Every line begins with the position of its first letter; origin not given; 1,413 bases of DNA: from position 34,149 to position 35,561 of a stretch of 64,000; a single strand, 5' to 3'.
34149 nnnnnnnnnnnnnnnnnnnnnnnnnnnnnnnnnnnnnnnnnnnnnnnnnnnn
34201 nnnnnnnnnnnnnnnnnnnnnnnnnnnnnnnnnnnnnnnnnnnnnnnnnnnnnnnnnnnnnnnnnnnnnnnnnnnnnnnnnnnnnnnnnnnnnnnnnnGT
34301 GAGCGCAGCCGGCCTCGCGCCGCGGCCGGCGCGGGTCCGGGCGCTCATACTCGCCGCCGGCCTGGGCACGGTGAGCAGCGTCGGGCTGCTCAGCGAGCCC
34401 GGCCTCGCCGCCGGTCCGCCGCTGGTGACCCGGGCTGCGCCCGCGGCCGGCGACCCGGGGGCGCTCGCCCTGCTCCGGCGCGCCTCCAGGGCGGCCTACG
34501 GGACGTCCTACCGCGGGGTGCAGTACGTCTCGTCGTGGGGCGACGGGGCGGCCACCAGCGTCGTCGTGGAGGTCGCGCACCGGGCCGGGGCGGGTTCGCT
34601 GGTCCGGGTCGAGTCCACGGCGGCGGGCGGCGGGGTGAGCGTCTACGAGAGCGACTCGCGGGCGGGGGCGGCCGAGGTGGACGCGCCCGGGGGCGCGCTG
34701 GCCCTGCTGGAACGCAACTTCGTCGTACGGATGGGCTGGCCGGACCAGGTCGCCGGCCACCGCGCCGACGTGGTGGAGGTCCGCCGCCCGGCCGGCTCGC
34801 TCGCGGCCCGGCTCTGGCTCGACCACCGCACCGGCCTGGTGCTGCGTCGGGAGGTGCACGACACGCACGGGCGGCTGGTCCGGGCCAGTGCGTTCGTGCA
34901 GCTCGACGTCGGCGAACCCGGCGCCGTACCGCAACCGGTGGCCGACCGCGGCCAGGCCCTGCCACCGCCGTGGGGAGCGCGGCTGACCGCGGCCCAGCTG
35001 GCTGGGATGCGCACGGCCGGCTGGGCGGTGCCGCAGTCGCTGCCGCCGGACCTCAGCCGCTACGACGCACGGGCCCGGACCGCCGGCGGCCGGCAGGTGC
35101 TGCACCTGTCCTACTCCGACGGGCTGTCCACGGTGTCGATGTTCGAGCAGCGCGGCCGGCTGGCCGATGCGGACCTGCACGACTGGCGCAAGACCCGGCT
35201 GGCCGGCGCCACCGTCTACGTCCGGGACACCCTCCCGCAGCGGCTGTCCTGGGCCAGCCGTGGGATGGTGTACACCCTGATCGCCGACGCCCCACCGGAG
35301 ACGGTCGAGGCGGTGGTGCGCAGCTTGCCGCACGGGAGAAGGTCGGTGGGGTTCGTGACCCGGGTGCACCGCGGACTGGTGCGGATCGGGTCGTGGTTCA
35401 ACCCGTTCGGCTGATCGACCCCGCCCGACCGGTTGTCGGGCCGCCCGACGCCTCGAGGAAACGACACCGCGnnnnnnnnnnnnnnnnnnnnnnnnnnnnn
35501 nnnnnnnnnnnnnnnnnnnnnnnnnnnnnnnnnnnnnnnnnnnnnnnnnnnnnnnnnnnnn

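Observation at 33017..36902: sigE-rseA-rseB-like-htrA unit with GTGA-coupled genes and a textbook ECF promoter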

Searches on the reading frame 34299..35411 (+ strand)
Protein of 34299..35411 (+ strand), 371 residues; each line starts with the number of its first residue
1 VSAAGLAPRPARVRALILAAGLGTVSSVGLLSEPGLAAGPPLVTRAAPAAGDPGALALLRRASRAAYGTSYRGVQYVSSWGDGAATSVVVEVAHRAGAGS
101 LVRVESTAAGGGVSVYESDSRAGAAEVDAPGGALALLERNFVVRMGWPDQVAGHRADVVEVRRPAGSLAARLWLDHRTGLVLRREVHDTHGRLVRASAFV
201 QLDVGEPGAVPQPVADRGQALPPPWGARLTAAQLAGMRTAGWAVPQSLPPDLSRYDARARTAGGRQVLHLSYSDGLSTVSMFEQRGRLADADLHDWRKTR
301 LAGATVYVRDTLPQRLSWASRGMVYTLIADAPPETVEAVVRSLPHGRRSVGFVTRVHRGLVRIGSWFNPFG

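Call 11: search_protein_families(library=pfam, proteins=[window:34299-35411:+], max_evalue=1)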
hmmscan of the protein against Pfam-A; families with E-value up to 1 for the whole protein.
window:34299-35411:+ (371 aa): 2 families
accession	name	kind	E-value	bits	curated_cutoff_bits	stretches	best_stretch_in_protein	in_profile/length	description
PF03888.20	MucB_RseB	-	4.6e-08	33.3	22.3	1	137-207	97-168/178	MucB/RseB N-terminal domain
PF17188.9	MucB_RseB_C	-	5.2e-05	23.7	30.1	1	241-343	6-96/97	MucB/RseB C-terminal domain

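Call 12: search_protein_families(library=ncbifam, proteins=[window:34299-35411:+], max_evalue=1)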
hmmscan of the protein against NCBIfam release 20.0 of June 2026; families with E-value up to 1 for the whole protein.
window:34299-35411:+ (371 aa): 0 families

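Call 13: find_homologous_proteins(query=window:34299-35411:+, max_evalue=0.001)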
Query window:34299-35411:+ (371 aa): 264 proteins with E <= 0.001 among 8000 candidates; the best 120 are listed.
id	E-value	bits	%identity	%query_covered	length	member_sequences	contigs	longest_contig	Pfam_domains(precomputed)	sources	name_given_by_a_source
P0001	7.8e-235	797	100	100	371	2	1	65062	PF03888.21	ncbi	-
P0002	4.0e-105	370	55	97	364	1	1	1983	PF17188.10,PF03888.21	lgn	-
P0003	2.1e-104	368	54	97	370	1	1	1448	PF17188.10,PF03888.21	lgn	-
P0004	1.7e-102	362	53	91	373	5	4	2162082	PF17188.10,PF03888.21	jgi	jgi:sigma-E factor negative regulatory protein RseB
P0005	3.7e-102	361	53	97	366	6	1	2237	PF17188.10,PF03888.21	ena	-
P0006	2.1e-101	358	53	97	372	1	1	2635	PF17188.10,PF03888.21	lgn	-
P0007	9.8e-101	356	52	97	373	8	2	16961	PF03888.21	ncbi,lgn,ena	-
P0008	2.0e-100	355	52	97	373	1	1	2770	PF03888.21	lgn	-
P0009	3.1e-100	354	53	95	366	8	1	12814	PF17188.10,PF03888.21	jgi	-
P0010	2.3e-97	345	53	95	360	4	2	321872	PF17188.10,PF03888.21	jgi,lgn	-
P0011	1.0e-96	343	52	96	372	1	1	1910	PF17188.10,PF03888.21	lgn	-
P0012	5.4e-96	340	53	84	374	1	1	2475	PF17188.10,PF03888.21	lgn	-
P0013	7.7e-92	327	53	86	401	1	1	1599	PF03888.21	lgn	-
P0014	1.5e-80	289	51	88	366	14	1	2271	PF03888.21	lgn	-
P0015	1.6e-80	289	48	94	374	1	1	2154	PF03888.21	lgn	-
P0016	9.1e-80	287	48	94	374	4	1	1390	PF03888.21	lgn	-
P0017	9.2e-80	287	48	94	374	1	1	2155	PF03888.21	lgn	-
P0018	3.3e-78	282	47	95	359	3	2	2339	PF17188.10,PF03888.21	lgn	-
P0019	1.2e-77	280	50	88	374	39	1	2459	PF03888.21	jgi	jgi:negative regulator of sigma E activity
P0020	1.8e-76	276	48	86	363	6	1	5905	PF17188.10,PF03888.21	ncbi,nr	ncbi:MAG: sigma-E factor negative regulatory protein RseB [Actinomycetota bacterium]|nr:sigma-E fact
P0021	5.5e-75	271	47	100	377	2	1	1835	PF17188.10,PF03888.21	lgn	-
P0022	1.5e-74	270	49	87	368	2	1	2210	PF03888.21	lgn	-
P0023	1.8e-74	269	48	84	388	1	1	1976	PF17188.10,PF03888.21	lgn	-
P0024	1.8e-73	266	47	90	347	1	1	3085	PF03888.21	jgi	jgi:sigma-E factor negative regulatory protein RseB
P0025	4.9e-73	265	47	85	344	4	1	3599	PF17188.10,PF03888.21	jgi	jgi:sigma-E factor negative regulatory protein RseB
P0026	1.0e-72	264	44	90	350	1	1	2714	PF03888.21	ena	-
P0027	1.4e-72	263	48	88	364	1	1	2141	PF03888.21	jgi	jgi:sigma-E factor negative regulatory protein RseB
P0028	2.5e-72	262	46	90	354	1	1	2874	PF17188.10,PF03888.21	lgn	-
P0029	2.6e-72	262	45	85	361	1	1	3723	PF03888.21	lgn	-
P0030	4.1e-72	262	45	87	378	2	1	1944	PF03888.21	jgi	jgi:sigma-E factor negative regulatory protein RseB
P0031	4.1e-72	262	46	87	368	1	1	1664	PF17188.10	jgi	jgi:sigma-E factor negative regulatory protein RseB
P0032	4.3e-72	262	48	85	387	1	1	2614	PF03888.21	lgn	-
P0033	4.3e-72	262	46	85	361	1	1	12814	PF03888.21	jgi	jgi:sigma-E factor negative regulatory protein RseB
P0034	8.9e-72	261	46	91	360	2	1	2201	PF17188.10,PF03888.21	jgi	jgi:sigma-E factor negative regulatory protein RseB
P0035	1.3e-71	260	49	85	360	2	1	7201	PF03888.21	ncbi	ncbi:MAG: sigma-E factor regulatory protein RseB domain-containing protein, partial [Actinomycetes b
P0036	1.4e-71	260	44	95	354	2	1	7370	PF17188.10,PF03888.21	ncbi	ncbi:MAG: sigma-E factor regulatory protein RseB domain-containing protein [Carbonactinosporaceae ba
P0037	3.5e-71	259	48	88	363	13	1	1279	PF17188.10,PF03888.21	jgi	jgi:sigma-E factor negative regulatory protein RseB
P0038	3.5e-71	259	47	86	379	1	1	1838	PF03888.21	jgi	jgi:sigma-E factor negative regulatory protein RseB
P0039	3.9e-71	258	45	87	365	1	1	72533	PF17188.10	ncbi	ncbi:MAG: MucB/RseB C-terminal domain-containing protein [Actinomycetes bacterium]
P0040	7.9e-71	257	46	87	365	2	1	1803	PF03888.21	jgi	jgi:hypothetical protein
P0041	8.5e-71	257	44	86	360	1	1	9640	PF17188.10,PF03888.21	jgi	jgi:sigma-E factor negative regulatory protein RseB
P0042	1.1e-70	257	45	97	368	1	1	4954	PF03888.21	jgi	jgi:sigma-E factor negative regulatory protein RseB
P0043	1.1e-70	257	48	86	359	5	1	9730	PF03888.21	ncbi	ncbi:MAG: sigma-E factor regulatory protein RseB domain-containing protein [Actinomycetes bacterium]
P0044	1.8e-70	256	46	86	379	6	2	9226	PF03888.21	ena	-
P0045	1.9e-70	256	46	87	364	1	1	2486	PF17188.10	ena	-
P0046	2.7e-70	256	45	87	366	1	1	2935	PF17188.10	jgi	jgi:sigma-E factor negative regulatory protein RseB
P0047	2.8e-70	256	45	87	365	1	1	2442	PF03888.21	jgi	jgi:sigma-E factor negative regulatory protein RseB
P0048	3.8e-70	255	44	88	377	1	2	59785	PF03888.21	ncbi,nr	ncbi:MAG: hypothetical protein M3Z02_12330 [Actinomycetota bacterium]|nr:hypothetical protein [Actin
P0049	7.4e-70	254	46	87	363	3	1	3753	PF03888.21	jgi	jgi:sigma-E factor negative regulatory protein RseB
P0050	7.9e-70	254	46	87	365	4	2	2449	PF03888.21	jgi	jgi:sigma-E factor negative regulatory protein RseB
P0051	1.1e-69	254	48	86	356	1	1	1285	PF17188.10,PF03888.21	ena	-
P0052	1.4e-69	253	46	87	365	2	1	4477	PF03888.21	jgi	jgi:sigma-E factor negative regulatory protein RseB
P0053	1.4e-69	253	46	87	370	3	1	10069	PF03888.21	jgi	jgi:sigma-E factor negative regulatory protein RseB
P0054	1.4e-69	253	46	86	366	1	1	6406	PF17188.10,PF03888.21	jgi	jgi:sigma-E factor negative regulatory protein RseB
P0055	1.5e-69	253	45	84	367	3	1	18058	PF17188.10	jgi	jgi:sigma-E factor negative regulatory protein RseB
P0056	1.7e-69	253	44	86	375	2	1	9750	PF03888.21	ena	-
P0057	1.8e-69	253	44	85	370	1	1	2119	PF03888.21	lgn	-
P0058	3.3e-69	252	45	87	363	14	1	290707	PF03888.21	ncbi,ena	-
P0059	3.6e-69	252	45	89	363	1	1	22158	PF03888.21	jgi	jgi:sigma-E factor negative regulatory protein RseB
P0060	3.8e-69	252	45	86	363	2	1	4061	PF03888.21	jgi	jgi:sigma-E factor negative regulatory protein RseB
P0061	3.8e-69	252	44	87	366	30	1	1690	PF03888.21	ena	-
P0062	4.5e-69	252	44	86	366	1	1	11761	PF03888.21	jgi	jgi:sigma-E factor negative regulatory protein RseB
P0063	5.0e-69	252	46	87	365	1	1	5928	PF17188.10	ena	-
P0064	5.3e-69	251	42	86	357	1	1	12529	PF17188.10,PF03888.21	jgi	jgi:sigma-E factor negative regulatory protein RseB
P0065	6.9e-69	251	47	85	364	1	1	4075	PF03888.21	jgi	jgi:sigma-E factor negative regulatory protein RseB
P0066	7.8e-69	251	45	87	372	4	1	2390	PF03888.21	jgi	jgi:sigma-E factor negative regulatory protein RseB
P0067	9.7e-69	251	45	87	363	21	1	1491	PF03888.21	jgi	-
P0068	1.1e-68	250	45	86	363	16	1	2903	PF03888.21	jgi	jgi:sigma-E factor negative regulatory protein RseB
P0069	1.3e-68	250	46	87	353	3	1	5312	PF03888.21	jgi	jgi:sigma-E factor negative regulatory protein RseB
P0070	1.7e-68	250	45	87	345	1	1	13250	PF03888.21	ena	-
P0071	2.0e-68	250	47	88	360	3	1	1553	PF17188.10,PF03888.21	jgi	jgi:sigma-E factor negative regulatory protein RseB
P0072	3.2e-68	249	46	87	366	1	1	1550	PF03888.21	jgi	jgi:sigma-E factor negative regulatory protein RseB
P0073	3.5e-68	249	45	85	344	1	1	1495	PF03888.21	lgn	-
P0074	3.6e-68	249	45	87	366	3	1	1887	PF03888.21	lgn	-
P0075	3.6e-68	249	44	91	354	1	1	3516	PF03888.21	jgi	jgi:sigma-E factor negative regulatory protein RseB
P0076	3.8e-68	249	44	81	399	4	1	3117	PF03888.21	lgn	-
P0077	5.9e-68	248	47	86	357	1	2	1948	PF17188.10,PF03888.21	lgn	-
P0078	7.4e-68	248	42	97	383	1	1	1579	PF03888.21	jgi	jgi:sigma-E factor negative regulatory protein RseB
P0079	8.3e-68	248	46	89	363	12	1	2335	PF03888.21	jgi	jgi:sigma-E factor negative regulatory protein RseB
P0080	1.2e-67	247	45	88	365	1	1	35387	PF03888.21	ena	-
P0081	1.3e-67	247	43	93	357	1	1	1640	PF03888.21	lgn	-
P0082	1.5e-67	247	46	86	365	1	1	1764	PF03888.21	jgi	jgi:sigma-E factor negative regulatory protein RseB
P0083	1.6e-67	247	44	87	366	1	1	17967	PF03888.21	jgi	jgi:sigma-E factor negative regulatory protein RseB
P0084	1.7e-67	247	45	87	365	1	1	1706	PF03888.21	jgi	jgi:hypothetical protein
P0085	2.5e-67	246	45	90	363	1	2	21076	PF03888.21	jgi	jgi:sigma-E factor negative regulatory protein RseB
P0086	4.3e-67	245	48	88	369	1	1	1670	PF03888.21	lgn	-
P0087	5.0e-67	245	45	89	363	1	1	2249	PF03888.21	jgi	jgi:sigma-E factor negative regulatory protein RseB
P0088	6.7e-67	245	45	88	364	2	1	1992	PF17188.10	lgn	-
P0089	6.9e-67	244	45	89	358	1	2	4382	PF17188.10,PF03888.21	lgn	-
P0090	1.4e-66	243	44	89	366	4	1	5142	PF03888.21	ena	-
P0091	1.4e-66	243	43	91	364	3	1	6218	PF17188.10,PF03888.21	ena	-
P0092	1.5e-66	243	44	85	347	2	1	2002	PF03888.21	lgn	-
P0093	2.0e-66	243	45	87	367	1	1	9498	PF17188.10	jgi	jgi:sigma-E factor negative regulatory protein RseB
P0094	2.1e-66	243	46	81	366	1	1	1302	PF17188.10,PF03888.21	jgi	jgi:negative regulator of sigma E activity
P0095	3.5e-66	242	45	87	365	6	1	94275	PF03888.21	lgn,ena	-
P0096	4.2e-66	242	40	86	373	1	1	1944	PF17188.10,PF03888.21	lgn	-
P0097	4.3e-66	242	44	86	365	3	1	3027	PF17188.10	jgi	jgi:sigma-E factor negative regulatory protein RseB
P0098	4.4e-66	242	44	89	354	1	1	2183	PF17188.10,PF03888.21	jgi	jgi:sigma-E factor negative regulatory protein RseB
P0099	7.4e-66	241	44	92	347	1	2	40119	PF03888.21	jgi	jgi:hypothetical protein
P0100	7.7e-66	241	46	86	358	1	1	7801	PF03888.21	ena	-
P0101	8.7e-66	241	44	87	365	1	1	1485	PF17188.10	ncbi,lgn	-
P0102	8.7e-66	241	43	97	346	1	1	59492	PF03888.21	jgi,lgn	jgi:hypothetical protein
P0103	9.7e-66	241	43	88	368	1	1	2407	PF17188.10,PF03888.21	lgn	-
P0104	9.9e-66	241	45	86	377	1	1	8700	PF03888.21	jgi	jgi:negative regulator of sigma E activity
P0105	1.1e-65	241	42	96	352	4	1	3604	PF03888.21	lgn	-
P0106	1.6e-65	240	42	88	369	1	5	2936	PF03888.21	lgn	-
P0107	1.6e-65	240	45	86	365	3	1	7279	PF03888.21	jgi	-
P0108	2.6e-65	239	41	98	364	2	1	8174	PF03888.21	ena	-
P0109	3.6e-65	239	43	87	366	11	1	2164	PF03888.21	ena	-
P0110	5.5e-65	238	44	85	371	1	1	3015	PF17188.10,PF03888.21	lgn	-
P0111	7.4e-65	238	41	97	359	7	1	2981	PF03888.21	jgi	jgi:sigma-E factor negative regulatory protein RseB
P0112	1.7e-64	237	46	86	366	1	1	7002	PF17188.10,PF03888.21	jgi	jgi:sigma-E factor negative regulatory protein RseB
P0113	2.1e-64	236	43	91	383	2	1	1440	PF03888.21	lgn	-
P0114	2.7e-64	236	43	86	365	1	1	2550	PF03888.21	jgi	jgi:MucB/RseB N-terminal domain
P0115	1.9e-63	233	39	96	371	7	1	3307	PF17188.10,PF03888.21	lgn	-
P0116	3.2e-63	232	44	88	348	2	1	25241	PF03888.21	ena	-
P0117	3.2e-63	232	40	97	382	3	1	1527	PF03888.21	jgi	jgi:sigma-E factor negative regulatory protein RseB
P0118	4.7e-63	232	42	96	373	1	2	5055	PF03888.21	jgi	jgi:sigma-E factor negative regulatory protein RseB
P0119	4.9e-63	232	45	88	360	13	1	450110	PF03888.21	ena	-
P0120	8.4e-63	231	40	97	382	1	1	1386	PF03888.21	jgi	jgi:sigma-E factor negative regulatory protein RseB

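Call 17: find_related_loci(query=window:34299-35411:+, collection=genome_contigs, flank=5000)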
Query window:34299-35411:+ (371 aa) in genome_contigs; peptide patterns used: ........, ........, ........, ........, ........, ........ (x = any residue, [..] = any of these).
600 stretches matched a pattern (row limit reached: there are more); 1 encode a relative of the query (tblastn E <= 1e-3); 1 distinct loci.
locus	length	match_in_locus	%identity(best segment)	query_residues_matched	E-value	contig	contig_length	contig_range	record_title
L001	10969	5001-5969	41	55-371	1e-62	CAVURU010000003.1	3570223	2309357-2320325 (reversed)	MAG: uncultured Actinomycetes bacterium isolate MFD09671.bin.2.28 genome assembly, contig: contig_5159, whole genome sho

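Call 19: find_encoding_contigs(protein=P0001, flank=6000, max_places=3)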
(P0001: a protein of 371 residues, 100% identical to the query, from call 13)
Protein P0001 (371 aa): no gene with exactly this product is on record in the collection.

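Call 20: find_encoding_contigs(protein=P0004, flank=6000, max_places=3)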
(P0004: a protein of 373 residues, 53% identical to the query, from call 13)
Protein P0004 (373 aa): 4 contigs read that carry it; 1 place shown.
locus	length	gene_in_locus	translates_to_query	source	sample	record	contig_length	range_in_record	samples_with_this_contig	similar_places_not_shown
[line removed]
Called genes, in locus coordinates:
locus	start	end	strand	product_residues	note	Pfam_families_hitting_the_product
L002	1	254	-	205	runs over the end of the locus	PF00440:TetR_N, PF16859:TetR_C_11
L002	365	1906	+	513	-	PF07690:MFS_1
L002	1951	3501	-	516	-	PF00199:Catalase, PF06628:Catalase-rel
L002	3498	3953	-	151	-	PF01475:FUR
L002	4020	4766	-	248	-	PF01596:Methyltransf_3, PF13847:Methyltransf_31, PF08241:Methyltransf_11 (weak), PF13578:Methyltransf_24, PF13649:Methyltransf_25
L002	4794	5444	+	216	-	PF04542:Sigma70_r2, PF08281:Sigma70_r4_2, PF04545:Sigma70_r4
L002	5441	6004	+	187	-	-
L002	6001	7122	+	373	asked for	PF03888:MucB_RseB, PF17188:MucB_RseB_C (weak)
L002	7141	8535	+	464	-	PF00089:Trypsin, PF13365:Trypsin_2, PF13180:PDZ_2, PF00595:PDZ, PF17820:PDZ_6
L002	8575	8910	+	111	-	PF02416:TatA_B_E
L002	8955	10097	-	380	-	PF01883:FeS_assembly_P, PF00142:Fer4_NifH (faint), PF01656:CbiA, PF09140:MipZ (weak), PF10609:ParA, PF13614:AAA_31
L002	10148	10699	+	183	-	PF12802:MarR_2, PF01047:MarR, PF13412:HTH_24 (weak)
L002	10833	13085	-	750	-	PF05157:MshEN, PF00437:T2SSE, PF12773:DZR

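Call 26: list_cluster_members(proteins=[P0001, P0007, P0010, P0058, P0119, P0095])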
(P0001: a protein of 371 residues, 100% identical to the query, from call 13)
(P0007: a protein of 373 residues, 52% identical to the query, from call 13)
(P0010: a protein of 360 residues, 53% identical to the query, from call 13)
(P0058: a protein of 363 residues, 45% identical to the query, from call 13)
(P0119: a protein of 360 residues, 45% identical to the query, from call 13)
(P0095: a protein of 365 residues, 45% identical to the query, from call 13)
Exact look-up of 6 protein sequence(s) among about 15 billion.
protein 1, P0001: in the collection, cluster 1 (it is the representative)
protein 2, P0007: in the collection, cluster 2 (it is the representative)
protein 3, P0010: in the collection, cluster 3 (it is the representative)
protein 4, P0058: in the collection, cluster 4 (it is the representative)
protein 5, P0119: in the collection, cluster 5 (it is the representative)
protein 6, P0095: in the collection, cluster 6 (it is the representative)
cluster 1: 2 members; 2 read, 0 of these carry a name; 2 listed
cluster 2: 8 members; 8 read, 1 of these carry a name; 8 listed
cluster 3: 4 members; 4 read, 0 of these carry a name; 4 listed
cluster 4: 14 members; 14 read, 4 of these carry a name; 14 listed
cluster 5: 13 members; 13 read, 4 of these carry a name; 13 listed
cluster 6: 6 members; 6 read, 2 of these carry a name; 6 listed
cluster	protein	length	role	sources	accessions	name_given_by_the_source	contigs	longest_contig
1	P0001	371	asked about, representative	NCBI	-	-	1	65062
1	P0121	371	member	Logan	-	-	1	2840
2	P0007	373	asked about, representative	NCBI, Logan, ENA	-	-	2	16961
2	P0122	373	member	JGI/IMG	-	sigma-E factor negative regulatory protein RseB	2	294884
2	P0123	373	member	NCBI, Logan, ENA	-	-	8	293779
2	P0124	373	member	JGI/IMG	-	-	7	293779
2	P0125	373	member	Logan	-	-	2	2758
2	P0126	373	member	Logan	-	-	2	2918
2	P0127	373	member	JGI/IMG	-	-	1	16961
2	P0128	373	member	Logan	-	-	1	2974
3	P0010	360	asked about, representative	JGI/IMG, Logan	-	-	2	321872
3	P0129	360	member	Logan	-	-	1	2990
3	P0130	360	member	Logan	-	-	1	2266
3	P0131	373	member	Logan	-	-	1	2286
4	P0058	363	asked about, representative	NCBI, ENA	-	-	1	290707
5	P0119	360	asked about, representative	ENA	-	-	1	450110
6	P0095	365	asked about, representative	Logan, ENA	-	-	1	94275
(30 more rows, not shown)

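Call 28: search_solved_structures(query=A1, max_evalue=1, show_alignments=2)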
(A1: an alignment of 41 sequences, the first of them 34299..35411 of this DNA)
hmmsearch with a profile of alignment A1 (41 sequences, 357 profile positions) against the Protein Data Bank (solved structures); distinct sequences matched with E-value up to 1: 6.
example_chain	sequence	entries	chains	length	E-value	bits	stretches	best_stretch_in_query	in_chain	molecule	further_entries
6in8_A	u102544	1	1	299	4.7e-13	52.3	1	43-271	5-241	Sigma factor AlgU regulatory protein MucB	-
6in9_A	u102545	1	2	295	7.7e-13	51.6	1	45-271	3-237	Sigma factor AlgU regulatory protein MucB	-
6jau_A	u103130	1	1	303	8e-13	51.5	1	45-271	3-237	Sigma factor AlgU regulatory protein MucB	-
2p4b_A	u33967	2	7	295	1e-05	28.1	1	123-271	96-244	Sigma-E factor regulatory protein rseB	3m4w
2v42_A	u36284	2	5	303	1.1e-05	28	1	123-271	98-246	SIGMA-E FACTOR REGULATORY PROTEIN RSEB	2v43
3bk5_A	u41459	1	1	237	0.56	12.6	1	128-193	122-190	putative outer membrane lipoprotein-sorting protein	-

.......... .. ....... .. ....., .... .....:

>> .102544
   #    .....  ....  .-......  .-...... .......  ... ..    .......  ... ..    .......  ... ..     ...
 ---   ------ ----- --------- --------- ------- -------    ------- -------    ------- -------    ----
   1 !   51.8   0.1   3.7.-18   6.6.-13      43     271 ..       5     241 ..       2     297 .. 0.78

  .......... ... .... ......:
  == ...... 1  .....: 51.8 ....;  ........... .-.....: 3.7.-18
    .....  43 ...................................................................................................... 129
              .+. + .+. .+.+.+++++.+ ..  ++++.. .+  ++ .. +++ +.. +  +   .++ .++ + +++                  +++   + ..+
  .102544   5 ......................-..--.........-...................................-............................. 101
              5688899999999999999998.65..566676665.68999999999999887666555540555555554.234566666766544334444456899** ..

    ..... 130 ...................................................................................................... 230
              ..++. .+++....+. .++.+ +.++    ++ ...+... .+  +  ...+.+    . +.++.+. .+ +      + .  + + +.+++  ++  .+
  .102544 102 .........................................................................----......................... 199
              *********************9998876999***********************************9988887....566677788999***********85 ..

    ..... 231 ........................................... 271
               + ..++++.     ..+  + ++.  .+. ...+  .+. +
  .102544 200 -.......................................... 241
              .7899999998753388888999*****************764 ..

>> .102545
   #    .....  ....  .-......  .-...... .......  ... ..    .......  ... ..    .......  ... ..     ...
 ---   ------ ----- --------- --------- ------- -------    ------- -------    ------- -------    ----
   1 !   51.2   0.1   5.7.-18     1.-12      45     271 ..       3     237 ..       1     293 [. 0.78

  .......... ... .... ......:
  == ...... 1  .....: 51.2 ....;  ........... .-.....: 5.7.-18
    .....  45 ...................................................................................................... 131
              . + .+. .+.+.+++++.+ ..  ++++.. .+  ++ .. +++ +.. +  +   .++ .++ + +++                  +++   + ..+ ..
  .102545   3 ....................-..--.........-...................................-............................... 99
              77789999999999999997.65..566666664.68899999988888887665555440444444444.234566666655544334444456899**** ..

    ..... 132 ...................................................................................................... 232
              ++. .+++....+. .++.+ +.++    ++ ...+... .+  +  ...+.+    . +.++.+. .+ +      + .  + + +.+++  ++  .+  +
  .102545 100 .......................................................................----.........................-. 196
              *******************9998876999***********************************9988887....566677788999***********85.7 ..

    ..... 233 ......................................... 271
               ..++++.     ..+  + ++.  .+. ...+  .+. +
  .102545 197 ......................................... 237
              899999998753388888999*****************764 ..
